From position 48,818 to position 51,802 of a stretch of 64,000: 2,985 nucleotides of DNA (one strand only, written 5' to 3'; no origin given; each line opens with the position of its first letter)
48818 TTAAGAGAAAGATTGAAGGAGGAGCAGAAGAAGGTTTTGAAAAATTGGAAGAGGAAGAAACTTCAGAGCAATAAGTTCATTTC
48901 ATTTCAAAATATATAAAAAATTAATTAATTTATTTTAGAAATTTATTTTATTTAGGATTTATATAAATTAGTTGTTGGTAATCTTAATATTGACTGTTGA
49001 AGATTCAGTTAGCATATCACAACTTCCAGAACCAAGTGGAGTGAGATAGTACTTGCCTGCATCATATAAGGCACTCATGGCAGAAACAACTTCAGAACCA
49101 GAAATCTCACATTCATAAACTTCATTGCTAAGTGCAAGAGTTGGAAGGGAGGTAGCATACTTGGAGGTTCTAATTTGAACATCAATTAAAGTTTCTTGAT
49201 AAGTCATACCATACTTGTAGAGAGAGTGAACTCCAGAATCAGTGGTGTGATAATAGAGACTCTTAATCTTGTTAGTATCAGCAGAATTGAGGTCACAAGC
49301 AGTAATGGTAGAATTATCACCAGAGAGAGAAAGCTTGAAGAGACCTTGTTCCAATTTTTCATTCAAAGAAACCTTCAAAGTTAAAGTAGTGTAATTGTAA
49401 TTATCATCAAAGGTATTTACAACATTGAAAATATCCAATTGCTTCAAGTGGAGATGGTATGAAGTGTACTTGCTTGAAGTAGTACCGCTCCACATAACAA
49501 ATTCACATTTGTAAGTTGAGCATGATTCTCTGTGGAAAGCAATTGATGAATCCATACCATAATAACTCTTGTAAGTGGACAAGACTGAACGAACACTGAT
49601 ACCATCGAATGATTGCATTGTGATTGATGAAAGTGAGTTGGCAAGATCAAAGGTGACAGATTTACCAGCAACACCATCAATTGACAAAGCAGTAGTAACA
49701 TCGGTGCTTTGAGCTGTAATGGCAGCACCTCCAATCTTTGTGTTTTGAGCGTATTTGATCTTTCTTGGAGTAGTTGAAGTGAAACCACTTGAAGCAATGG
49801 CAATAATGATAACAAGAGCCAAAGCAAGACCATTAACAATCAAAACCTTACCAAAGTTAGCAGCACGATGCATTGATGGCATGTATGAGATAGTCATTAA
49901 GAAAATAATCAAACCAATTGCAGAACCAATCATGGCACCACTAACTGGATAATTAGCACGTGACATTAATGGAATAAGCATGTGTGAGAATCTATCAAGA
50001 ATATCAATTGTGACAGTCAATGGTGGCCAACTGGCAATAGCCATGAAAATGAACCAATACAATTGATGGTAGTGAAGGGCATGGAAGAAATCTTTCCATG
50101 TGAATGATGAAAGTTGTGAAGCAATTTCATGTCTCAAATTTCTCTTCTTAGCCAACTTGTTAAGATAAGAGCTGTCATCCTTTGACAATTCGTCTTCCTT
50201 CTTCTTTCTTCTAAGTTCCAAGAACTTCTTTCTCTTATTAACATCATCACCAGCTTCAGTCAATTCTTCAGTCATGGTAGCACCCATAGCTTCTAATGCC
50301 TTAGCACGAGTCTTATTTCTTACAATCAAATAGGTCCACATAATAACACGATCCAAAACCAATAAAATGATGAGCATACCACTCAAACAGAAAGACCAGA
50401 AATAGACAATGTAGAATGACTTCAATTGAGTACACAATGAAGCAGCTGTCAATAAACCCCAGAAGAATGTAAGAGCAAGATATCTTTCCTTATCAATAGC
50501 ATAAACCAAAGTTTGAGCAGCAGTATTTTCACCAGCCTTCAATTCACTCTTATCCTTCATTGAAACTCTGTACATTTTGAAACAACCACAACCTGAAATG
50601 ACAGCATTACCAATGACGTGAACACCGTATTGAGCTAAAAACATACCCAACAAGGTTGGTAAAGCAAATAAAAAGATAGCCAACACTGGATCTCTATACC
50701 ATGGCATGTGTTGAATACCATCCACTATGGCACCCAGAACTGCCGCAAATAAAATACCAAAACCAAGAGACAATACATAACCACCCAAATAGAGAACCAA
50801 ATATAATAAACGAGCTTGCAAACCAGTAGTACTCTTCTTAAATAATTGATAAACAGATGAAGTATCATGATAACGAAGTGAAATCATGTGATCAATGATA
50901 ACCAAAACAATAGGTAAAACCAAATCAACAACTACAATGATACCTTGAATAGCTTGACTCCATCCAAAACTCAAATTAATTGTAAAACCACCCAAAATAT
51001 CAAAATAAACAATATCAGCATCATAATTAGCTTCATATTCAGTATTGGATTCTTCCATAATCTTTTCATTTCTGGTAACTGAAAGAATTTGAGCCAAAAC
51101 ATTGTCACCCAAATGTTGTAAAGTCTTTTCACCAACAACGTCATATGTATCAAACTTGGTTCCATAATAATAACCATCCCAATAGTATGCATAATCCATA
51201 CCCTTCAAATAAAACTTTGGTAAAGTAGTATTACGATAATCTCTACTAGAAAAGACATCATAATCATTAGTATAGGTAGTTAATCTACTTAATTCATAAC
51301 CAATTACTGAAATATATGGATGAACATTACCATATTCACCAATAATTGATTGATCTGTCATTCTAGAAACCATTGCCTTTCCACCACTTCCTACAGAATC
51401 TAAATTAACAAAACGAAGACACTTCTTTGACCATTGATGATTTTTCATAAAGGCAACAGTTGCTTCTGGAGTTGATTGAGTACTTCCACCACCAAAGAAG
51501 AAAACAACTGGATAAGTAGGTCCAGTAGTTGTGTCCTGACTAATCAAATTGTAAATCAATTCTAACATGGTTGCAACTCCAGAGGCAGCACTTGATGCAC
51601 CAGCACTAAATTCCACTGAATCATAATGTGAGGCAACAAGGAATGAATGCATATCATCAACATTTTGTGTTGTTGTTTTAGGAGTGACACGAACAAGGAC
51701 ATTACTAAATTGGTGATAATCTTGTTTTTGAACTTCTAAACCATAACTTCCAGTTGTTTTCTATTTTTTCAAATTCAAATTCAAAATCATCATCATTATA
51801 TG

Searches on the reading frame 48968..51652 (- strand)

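Call 10: search_protein_families(library=pfam, proteins=[window:48968-51652:-], max_evalue=0.001)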
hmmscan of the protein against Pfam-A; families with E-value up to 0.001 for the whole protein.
window:48968-51652:- (894 aa): 1 family
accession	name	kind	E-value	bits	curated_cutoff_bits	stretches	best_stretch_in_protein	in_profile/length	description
PF04389.22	Peptidase_M28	-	1.3e-18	67.8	21.3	1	4-187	15-191/193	Peptidase family M28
